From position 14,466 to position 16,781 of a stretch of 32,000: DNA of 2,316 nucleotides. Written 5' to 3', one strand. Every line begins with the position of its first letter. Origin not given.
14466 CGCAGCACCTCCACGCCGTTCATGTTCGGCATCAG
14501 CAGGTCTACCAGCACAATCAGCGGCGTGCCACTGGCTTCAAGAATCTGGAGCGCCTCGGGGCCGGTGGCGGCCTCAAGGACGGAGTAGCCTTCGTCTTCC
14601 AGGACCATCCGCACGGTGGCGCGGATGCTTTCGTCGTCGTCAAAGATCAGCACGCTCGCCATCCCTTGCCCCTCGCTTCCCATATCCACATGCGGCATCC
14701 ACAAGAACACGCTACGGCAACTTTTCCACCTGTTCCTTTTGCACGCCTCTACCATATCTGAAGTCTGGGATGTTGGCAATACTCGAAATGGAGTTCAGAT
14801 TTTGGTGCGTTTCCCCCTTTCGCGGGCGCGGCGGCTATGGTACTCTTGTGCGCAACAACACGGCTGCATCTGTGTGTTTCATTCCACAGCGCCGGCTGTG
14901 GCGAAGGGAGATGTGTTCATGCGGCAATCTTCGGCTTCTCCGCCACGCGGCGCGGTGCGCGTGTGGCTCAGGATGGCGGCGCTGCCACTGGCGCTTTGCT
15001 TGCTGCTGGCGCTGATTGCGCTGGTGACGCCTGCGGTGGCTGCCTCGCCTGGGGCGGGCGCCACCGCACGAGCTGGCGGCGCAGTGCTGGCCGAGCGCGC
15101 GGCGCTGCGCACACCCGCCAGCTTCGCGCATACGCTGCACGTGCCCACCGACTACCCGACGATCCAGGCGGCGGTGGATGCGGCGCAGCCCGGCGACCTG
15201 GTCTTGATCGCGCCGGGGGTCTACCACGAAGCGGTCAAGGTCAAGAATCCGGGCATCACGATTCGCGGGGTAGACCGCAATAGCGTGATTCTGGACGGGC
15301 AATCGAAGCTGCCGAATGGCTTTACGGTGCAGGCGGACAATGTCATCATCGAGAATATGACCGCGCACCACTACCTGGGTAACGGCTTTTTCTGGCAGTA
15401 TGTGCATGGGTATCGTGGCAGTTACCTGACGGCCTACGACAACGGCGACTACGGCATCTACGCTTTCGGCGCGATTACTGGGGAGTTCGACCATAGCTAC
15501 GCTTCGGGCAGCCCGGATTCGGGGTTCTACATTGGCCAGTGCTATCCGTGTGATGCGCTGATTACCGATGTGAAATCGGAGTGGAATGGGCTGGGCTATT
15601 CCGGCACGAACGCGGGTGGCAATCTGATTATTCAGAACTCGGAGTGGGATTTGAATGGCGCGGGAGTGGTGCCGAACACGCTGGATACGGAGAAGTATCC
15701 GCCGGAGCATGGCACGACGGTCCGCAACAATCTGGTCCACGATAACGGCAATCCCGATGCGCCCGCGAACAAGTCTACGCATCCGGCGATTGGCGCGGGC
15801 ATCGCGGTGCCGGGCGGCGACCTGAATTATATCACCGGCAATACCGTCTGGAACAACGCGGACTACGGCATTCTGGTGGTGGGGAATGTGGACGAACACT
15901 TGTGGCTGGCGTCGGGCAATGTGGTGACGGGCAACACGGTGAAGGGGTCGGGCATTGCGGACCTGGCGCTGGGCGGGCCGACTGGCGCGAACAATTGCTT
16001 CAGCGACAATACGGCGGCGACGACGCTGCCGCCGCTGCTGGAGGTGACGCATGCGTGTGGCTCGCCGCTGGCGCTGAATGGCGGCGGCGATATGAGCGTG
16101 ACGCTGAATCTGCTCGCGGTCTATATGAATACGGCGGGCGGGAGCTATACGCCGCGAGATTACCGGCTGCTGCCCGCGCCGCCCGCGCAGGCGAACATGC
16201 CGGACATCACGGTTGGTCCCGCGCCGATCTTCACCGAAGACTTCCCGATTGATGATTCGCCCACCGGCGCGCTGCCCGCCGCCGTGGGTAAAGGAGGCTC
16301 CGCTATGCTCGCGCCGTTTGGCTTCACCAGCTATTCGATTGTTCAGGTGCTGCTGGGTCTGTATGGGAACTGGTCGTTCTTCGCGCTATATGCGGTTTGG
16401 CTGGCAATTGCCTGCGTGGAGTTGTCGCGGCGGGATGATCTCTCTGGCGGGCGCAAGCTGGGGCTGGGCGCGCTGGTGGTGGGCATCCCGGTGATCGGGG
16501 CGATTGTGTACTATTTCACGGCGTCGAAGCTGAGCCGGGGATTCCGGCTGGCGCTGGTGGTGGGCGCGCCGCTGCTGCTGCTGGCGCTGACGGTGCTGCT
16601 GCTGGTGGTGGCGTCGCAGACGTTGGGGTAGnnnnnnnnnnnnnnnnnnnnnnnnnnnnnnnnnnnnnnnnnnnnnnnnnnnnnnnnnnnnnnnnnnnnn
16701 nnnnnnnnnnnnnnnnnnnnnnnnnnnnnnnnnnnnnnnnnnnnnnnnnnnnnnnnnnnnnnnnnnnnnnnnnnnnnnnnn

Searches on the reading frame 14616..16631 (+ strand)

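Call 55: search_protein_families(library=pfam, proteins=[window:14616-16631:+], max_evalue=0.1)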
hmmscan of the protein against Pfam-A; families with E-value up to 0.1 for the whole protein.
window:14616-16631:+ (671 aa): 2 families
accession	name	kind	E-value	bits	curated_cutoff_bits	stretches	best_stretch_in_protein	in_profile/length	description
PF13229.12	Beta_helix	-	8e-16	58.5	25.9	3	268-426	13-149/158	Right handed beta helix region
PF05048.19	NosD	-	0.0001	22.3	23.6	1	316-466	53-173/212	Periplasmic copper-binding protein (NosD)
